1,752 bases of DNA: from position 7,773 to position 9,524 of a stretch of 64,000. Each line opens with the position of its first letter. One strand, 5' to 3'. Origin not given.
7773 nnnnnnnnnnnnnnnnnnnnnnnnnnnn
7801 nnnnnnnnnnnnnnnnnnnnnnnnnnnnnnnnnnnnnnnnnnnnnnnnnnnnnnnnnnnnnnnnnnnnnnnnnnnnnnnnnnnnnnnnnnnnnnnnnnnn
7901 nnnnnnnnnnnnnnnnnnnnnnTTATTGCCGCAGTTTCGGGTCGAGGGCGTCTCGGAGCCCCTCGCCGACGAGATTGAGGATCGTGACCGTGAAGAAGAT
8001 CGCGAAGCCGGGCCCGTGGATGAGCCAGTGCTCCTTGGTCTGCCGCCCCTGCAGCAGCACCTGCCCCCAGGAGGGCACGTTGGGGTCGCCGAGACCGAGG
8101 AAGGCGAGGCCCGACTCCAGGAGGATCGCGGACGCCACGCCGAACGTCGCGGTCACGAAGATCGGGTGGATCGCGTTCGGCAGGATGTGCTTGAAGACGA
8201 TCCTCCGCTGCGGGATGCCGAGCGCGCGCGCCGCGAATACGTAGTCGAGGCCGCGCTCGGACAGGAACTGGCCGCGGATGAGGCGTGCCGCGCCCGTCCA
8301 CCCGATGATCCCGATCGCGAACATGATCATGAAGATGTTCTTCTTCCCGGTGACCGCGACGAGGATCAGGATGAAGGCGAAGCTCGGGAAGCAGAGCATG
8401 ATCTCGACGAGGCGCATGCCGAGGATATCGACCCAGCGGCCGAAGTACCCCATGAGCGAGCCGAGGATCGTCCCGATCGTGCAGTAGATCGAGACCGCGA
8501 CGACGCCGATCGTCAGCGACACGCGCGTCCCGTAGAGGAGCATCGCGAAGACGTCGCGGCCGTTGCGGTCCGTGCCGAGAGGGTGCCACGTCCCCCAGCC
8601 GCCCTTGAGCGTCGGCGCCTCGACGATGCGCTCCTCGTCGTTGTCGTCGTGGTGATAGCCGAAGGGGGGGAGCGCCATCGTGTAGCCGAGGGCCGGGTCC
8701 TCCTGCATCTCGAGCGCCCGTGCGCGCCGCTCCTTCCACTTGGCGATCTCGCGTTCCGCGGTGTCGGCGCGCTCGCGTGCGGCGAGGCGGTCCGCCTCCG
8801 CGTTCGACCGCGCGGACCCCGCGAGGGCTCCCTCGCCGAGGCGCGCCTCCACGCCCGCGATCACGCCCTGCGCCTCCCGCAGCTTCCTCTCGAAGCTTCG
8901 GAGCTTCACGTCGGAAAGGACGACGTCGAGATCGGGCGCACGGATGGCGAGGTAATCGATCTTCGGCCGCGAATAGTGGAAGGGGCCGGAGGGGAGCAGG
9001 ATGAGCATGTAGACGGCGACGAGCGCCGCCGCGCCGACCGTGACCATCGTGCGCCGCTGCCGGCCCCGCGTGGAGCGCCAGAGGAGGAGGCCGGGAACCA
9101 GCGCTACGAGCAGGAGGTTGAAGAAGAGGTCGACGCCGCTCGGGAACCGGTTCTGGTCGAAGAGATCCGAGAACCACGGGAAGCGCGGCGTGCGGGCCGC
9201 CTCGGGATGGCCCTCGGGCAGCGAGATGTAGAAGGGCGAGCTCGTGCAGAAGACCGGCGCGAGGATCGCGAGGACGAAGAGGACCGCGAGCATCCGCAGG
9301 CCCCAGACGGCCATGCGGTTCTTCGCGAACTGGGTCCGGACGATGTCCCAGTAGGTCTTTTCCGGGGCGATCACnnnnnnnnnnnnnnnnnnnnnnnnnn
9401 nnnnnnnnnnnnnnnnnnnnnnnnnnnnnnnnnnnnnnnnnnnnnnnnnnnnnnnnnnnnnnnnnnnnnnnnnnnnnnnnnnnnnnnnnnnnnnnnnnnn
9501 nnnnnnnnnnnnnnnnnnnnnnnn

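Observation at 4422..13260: ATPase-less Opp-like ABC permease pair with giant inserts, co-operonic with a TIG lipoprotein, a DUF4863-like protein and two PilT-family ATPases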

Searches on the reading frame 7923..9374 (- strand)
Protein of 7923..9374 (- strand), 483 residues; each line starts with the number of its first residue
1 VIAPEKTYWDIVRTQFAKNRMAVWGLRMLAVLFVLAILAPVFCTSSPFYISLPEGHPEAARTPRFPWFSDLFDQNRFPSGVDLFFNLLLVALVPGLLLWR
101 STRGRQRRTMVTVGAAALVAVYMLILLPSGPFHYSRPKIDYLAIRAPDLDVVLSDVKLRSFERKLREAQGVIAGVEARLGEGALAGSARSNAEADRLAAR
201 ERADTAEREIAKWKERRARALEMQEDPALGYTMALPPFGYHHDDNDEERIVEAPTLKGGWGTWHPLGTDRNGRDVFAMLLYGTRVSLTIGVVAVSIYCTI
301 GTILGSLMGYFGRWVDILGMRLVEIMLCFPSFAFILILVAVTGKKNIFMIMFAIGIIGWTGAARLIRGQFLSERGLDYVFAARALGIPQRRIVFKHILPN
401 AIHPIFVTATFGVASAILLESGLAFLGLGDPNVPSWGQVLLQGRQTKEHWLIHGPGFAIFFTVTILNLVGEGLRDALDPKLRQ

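Call 4: search_protein_families(library=pfam, proteins=[window:7923-9374:-], max_evalue=0.01)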
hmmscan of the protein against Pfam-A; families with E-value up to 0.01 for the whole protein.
window:7923-9374:- (483 aa): 2 families
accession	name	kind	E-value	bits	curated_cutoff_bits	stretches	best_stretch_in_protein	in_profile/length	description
PF00528.27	BPD_transp_1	-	1e-31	110.6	26.4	1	301-483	1-184/184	Binding-protein-dependent transport system inner membrane component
PF12911.12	OppC_N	-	2.4e-08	34.2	23.9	1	7-47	1-41/53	N-terminal TM domain of oligopeptide transport permease C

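Call 23: search_protein_families(library=ncbifam, proteins=[window:7923-9374:-], max_evalue=0.001)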
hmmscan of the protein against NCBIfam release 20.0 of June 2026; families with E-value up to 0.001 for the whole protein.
window:7923-9374:- (483 aa): 25 families
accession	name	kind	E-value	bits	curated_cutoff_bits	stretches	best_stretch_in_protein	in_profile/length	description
NF045476.1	Opp4C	equivalog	8.2e-85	284.4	350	2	263-480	56-278/278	oligopeptide ABC transporter permease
NF045474.1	Opp2C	equivalog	1.4e-58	198.3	300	1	263-478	19-236/236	nickel transporter permease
NF045473.1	Opp1C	equivalog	3.5e-55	187.3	350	1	261-481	45-267/267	nickel/cobalt ABC transporter permease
NF008160.0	PRK10913.1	equivalog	1e-53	182.8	483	1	245-483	60-300/300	dipeptide ABC transporter permease DppC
NF045475.1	Opp3C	equivalog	1.5e-53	182.1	450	1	265-482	109-328/328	oligopeptide ABC transporter permease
TIGR02790.1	nickel_nikC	equivalog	1.5e-53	182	358.45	1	263-478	41-258/258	nickel ABC transporter permease subunit NikC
NF011935.0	PRK15406.1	equivalog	2.8e-53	181.6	433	1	240-482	62-302/302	oligopeptide ABC transporter permease OppC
NF011662.0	PRK15082.1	equivalog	8e-51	173.2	484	1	239-482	56-301/303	glutathione ABC transporter permease GsiD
NF007376.0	PRK09881.1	equivalog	2.6e-48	164.5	434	1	262-481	72-293/298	D,D-dipeptide ABC transporter permease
NF007738.0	PRK10417.1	equivalog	1.3e-43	149.5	335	1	263-482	51-272/277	nickel ABC transporter permease subunit NikC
NF047573.1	opine_perm_CntC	exception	3.9e-43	147.7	440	1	263-481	51-271/271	staphylopine uptake ABC transporter permease subunit CntC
NF043080.1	MMSYN1_0166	equivalog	1.2e-42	145.9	370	1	263-481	82-305/307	oligopeptide ABC transporter permease OppC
NF011596.0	PRK15021.1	subfamily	9.5e-41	139.9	439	1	266-480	123-338/341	microcin C ABC transporter permease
NF011691.0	PRK15111.1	equivalog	1.4e-19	70.7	379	1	266-478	78-292/296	putrescine export ABC transporter permease SapC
NF045470.1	Opp2B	equivalog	4.7e-14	52.3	350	1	271-482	79-300/300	nickel ABC transporter permease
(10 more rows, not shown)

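Call 64: search_protein_families(library=padloc, proteins=[window:7923-9374:-], max_evalue=0.001)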
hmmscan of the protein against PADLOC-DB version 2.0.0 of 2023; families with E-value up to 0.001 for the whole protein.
window:7923-9374:- (483 aa): 0 families
